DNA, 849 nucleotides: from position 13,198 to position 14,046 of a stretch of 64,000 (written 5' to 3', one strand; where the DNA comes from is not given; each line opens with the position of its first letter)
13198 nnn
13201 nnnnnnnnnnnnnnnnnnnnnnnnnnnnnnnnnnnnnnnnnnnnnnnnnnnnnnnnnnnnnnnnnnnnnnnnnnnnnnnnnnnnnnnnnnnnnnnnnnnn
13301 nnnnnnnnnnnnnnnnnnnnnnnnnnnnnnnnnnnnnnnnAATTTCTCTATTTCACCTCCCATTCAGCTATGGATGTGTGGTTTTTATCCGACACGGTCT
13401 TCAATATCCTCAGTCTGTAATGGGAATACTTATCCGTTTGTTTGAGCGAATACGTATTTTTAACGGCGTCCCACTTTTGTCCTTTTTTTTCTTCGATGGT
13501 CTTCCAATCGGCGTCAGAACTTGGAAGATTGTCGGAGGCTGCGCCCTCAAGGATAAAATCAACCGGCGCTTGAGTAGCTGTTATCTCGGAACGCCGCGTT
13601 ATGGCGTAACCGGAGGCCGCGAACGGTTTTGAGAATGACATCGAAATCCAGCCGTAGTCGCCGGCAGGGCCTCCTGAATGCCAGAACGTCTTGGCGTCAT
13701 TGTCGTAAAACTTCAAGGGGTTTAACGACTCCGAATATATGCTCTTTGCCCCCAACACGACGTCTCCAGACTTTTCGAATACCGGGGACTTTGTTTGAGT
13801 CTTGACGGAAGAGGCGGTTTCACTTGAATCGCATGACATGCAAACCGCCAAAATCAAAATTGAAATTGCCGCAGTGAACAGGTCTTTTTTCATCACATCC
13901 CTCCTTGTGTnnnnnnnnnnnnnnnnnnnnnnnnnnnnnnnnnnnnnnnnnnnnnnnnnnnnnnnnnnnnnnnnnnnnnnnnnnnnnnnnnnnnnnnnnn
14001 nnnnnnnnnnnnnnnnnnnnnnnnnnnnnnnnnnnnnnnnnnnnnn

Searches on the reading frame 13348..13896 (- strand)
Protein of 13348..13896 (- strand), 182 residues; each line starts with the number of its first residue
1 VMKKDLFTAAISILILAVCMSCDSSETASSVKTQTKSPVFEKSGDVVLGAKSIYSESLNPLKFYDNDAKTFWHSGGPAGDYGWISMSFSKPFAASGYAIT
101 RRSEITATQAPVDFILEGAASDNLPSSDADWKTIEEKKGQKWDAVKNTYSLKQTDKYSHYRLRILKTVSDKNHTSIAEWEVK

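Call 7: search_protein_families(library=ncbifam, proteins=[window:13348-13896:-], max_evalue=1)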
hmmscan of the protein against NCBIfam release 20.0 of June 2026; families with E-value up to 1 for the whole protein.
window:13348-13896:- (182 aa): 1 family
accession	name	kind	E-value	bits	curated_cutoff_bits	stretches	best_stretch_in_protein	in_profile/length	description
NF002827.0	PRK03002.1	equivalog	0.13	11.3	343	1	6-42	6-45/285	peptidylprolyl isomerase PrsA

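Call 32: search_protein_families(library=pfam, proteins=[window:13348-13896:-], max_evalue=0.01)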
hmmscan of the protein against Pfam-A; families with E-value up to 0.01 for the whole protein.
window:13348-13896:- (182 aa): 1 family
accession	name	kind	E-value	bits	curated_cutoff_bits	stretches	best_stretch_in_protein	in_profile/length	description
PF00754.31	F5_F8_type_C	-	0.0063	17.1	28.2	0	55-178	9-126/127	F5/8 type C domain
